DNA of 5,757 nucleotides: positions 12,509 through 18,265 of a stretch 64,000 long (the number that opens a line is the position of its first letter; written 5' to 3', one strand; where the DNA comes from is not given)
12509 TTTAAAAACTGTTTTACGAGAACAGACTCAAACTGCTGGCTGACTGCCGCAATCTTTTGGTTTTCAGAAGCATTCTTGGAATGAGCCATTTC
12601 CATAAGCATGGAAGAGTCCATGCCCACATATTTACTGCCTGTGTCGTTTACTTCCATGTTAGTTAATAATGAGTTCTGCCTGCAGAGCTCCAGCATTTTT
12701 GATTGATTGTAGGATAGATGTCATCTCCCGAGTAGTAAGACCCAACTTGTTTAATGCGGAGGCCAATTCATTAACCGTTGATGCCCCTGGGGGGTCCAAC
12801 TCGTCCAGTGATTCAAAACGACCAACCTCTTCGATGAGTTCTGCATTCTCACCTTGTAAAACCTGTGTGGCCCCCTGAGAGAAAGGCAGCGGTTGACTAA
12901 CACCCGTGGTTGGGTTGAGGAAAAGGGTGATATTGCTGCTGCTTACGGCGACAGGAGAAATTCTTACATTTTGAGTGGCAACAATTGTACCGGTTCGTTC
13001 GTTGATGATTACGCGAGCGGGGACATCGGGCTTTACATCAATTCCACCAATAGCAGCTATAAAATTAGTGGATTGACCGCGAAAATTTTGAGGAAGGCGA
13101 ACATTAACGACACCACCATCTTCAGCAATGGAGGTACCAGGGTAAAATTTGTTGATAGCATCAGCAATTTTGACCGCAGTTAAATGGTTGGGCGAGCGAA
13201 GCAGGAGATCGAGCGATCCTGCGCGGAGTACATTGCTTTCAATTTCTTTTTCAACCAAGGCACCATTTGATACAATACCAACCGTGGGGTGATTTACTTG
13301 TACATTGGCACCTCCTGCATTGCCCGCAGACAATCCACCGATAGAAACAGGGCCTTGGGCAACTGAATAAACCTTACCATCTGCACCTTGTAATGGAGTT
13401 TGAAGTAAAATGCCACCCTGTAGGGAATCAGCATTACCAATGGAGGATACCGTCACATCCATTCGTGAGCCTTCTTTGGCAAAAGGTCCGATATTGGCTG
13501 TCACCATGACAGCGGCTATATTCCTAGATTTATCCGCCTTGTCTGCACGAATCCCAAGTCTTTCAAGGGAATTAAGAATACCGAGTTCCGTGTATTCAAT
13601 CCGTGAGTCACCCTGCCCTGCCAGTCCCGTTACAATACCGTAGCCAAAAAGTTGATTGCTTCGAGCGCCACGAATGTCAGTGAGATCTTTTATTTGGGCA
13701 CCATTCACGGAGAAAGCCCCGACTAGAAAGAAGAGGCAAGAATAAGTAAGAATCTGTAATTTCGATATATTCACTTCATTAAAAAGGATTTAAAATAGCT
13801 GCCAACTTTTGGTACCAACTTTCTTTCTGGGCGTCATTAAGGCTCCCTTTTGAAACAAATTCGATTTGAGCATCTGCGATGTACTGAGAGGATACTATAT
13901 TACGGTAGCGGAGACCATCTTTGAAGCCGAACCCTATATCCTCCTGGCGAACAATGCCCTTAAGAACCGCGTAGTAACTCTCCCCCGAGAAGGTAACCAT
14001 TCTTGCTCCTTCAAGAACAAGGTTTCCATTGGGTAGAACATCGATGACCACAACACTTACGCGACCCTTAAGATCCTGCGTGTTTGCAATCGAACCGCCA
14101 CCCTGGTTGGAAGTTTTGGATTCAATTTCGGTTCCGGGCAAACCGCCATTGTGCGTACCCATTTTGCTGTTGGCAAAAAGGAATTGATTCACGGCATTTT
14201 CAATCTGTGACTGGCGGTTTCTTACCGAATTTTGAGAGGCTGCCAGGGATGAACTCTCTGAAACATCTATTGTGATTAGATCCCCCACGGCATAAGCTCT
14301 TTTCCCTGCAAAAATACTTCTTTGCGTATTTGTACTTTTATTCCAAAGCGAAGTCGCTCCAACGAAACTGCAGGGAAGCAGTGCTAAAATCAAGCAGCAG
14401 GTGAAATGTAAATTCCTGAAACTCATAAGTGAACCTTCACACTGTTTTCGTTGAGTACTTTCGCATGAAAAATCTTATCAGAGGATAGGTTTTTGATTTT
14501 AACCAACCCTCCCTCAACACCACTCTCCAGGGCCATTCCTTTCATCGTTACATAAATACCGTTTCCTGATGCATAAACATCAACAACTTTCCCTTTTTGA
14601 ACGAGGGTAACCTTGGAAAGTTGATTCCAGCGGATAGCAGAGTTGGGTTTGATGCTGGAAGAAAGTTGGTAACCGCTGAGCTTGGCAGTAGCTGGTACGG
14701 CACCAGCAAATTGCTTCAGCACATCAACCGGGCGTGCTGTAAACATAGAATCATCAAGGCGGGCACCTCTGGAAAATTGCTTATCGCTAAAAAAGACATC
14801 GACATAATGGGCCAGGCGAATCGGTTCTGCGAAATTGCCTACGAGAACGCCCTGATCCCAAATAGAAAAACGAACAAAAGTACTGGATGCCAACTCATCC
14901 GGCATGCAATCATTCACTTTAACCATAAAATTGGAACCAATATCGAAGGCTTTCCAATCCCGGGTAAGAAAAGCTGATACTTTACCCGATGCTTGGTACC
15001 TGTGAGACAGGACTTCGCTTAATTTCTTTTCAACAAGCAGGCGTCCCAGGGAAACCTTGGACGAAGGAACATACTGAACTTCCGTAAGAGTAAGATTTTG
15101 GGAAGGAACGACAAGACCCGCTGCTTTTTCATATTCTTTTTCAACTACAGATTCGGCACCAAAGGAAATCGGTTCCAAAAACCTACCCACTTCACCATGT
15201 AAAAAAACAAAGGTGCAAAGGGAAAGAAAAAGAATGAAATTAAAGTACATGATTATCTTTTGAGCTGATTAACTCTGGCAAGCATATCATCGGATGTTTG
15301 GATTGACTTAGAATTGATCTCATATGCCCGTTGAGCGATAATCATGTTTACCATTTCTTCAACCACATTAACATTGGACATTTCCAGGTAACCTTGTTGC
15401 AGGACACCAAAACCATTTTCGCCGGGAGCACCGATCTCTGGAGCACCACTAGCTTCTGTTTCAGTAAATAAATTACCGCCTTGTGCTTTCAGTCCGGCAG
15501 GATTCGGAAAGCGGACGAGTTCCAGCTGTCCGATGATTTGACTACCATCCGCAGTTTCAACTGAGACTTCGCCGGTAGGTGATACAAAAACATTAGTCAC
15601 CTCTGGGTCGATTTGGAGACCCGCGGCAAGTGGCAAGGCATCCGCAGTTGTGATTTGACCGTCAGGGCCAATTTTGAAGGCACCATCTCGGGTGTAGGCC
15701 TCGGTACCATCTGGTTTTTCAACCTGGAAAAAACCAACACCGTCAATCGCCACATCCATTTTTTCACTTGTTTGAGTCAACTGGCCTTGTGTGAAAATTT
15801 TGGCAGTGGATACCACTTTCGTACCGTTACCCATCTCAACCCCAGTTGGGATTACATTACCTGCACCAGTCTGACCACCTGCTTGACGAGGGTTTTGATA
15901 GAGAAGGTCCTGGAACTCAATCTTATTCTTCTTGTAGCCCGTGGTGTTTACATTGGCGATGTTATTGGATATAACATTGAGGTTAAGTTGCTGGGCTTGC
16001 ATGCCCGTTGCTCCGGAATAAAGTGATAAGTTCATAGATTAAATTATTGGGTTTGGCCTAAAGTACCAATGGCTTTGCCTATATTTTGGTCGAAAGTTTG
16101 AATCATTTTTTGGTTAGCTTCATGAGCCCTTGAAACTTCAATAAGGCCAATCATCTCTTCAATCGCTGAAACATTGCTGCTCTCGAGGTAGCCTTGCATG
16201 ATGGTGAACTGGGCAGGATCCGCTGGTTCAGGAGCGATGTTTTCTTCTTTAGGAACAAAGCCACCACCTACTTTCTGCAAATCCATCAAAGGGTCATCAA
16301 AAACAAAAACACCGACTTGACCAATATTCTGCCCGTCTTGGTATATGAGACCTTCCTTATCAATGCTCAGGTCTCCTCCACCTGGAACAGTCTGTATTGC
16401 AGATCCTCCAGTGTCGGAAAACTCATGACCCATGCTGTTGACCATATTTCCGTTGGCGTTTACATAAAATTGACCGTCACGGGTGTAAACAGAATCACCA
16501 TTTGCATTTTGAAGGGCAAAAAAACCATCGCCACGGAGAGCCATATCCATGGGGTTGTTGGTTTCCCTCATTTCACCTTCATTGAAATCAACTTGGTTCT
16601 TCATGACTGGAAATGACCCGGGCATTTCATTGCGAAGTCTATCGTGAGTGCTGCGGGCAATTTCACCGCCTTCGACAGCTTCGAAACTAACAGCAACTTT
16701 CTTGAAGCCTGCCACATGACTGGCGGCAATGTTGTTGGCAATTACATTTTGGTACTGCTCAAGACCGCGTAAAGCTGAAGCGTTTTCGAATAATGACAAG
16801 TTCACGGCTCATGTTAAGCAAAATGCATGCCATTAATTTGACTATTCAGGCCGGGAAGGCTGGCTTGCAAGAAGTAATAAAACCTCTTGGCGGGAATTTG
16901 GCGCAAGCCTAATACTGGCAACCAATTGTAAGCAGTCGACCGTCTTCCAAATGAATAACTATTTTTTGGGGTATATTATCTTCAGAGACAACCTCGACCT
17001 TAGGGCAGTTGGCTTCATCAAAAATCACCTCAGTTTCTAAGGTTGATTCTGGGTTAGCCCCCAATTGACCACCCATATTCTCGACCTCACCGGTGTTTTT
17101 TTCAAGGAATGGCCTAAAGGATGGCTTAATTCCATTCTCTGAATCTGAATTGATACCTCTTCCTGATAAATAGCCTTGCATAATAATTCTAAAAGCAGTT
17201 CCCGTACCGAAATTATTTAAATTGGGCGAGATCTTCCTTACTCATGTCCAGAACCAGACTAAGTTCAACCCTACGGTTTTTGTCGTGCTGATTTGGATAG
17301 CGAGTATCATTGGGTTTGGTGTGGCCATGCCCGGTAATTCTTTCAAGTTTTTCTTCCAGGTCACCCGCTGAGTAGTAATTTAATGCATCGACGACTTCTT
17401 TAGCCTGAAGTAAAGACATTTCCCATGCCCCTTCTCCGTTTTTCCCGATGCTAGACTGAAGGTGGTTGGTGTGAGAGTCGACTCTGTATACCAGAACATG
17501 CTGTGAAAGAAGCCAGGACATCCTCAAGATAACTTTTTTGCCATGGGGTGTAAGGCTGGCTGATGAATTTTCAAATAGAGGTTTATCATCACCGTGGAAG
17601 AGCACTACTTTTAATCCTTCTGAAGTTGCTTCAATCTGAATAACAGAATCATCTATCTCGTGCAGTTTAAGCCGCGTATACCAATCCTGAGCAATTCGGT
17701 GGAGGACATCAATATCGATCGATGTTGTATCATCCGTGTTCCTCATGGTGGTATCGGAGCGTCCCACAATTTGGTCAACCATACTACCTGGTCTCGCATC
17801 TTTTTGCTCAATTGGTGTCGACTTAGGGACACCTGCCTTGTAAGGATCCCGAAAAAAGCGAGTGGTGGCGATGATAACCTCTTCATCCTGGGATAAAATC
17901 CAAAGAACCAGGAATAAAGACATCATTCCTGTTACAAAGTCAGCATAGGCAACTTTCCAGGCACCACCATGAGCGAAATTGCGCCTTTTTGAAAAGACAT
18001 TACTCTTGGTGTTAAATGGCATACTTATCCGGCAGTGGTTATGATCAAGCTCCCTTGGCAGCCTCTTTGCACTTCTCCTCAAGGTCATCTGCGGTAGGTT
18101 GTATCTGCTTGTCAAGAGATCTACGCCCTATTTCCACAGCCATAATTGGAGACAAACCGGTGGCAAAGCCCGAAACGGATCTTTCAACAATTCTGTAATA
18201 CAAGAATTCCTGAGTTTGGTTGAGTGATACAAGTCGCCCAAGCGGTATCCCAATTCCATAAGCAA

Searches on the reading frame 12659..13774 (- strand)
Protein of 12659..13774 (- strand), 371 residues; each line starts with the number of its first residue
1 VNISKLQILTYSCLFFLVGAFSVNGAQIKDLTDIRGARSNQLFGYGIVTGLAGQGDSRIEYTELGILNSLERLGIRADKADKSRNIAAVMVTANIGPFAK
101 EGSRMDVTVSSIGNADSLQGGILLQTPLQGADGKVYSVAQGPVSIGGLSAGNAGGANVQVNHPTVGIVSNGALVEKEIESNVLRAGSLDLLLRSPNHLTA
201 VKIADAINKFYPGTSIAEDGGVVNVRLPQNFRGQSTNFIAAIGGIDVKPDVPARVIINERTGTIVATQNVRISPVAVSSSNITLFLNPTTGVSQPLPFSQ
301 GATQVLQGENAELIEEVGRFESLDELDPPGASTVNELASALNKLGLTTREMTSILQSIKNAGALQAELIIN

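Call 5: search_protein_families(library=pfam, proteins=[window:12659-13774:-], max_evalue=0.01)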
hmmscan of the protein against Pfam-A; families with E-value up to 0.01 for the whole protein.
window:12659-13774:- (371 aa): 1 family
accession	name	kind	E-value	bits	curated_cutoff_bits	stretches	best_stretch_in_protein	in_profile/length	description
PF02119.21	FlgI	-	4.5e-114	381.4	25.3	1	27-370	1-343/343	Flagellar P-ring protein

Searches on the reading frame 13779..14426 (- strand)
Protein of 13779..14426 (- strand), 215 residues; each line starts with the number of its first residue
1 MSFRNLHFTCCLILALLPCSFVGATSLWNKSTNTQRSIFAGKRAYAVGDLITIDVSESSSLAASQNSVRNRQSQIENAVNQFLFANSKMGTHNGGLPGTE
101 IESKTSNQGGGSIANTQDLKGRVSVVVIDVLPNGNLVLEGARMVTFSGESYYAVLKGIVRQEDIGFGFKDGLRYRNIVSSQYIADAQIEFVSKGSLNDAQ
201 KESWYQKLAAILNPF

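Call 5: search_protein_families(library=pfam, proteins=[window:13779-14426:-], max_evalue=0.01)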
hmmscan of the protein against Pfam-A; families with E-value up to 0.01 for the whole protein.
window:13779-14426:- (215 aa): 1 family
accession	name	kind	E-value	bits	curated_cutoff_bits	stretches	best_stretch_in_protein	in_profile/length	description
PF02107.21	FlgH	-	2.7e-40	138.3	27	1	24-213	4-171/172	Flagellar L-ring protein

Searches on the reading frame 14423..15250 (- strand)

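Call 10: search_protein_families(library=pfam, proteins=[window:14423-15250:-], max_evalue=0.001)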
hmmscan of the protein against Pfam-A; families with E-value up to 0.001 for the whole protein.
window:14423-15250:- (275 aa): 1 family
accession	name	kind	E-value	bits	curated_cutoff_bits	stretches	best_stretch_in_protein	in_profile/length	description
PF13144.11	ChapFlgA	-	3.7e-23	82.3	23.8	1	151-273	2-122/122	Chaperone for flagella basal body P-ring formation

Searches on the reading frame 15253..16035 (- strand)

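Call 10: search_protein_families(library=pfam, proteins=[window:15253-16035:-], max_evalue=0.001)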
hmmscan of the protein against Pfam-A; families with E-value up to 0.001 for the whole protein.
window:15253-16035:- (260 aa): 3 families
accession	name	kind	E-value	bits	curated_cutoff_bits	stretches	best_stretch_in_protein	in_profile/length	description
PF06429.18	Flg_bbr_C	-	3.9e-23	81.1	23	1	213-258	1-46/46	Flagellar basal body rod FlgEFG protein C-terminal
PF22692.1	LlgE_F_G_D1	-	3.4e-21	75.6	27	1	96-159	1-64/64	Flagellar hook protein FlgE/F/G D1 domain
PF00460.25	Flg_bb_rod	-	4.4e-13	49.3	20.7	1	5-35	1-31/31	Flagella basal body rod protein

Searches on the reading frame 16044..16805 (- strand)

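Call 10: search_protein_families(library=pfam, proteins=[window:16044-16805:-], max_evalue=0.001)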
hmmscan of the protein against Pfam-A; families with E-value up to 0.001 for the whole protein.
window:16044-16805:- (253 aa): 2 families
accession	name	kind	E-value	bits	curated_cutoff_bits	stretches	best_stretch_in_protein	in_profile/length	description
PF06429.18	Flg_bbr_C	-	4.2e-17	61.8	23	1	203-246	1-44/46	Flagellar basal body rod FlgEFG protein C-terminal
PF22692.1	LlgE_F_G_D1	-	2e-14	53.9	27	1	89-155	1-63/64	Flagellar hook protein FlgE/F/G D1 domain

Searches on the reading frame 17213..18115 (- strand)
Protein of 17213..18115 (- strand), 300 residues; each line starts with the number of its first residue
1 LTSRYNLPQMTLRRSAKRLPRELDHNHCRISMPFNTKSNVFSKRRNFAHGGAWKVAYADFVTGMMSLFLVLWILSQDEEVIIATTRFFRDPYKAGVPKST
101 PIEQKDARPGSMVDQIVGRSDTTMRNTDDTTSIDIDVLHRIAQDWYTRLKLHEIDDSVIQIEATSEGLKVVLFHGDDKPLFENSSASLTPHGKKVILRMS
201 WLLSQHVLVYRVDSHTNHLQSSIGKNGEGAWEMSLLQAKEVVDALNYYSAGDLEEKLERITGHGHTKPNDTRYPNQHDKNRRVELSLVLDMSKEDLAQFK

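Call 10: search_protein_families(library=pfam, proteins=[window:17213-18115:-], max_evalue=0.001)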
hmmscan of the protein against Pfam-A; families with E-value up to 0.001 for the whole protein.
window:17213-18115:- (300 aa): 2 families
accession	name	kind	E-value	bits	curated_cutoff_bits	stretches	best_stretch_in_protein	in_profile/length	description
PF13677.11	MotB_plug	-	3.6e-11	42.9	24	1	48-76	13-41/58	Membrane MotB of proton-channel complex MotA/MotB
PF00691.25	OmpA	-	6.4e-05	23.7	27.2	1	180-278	1-94/98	OmpA family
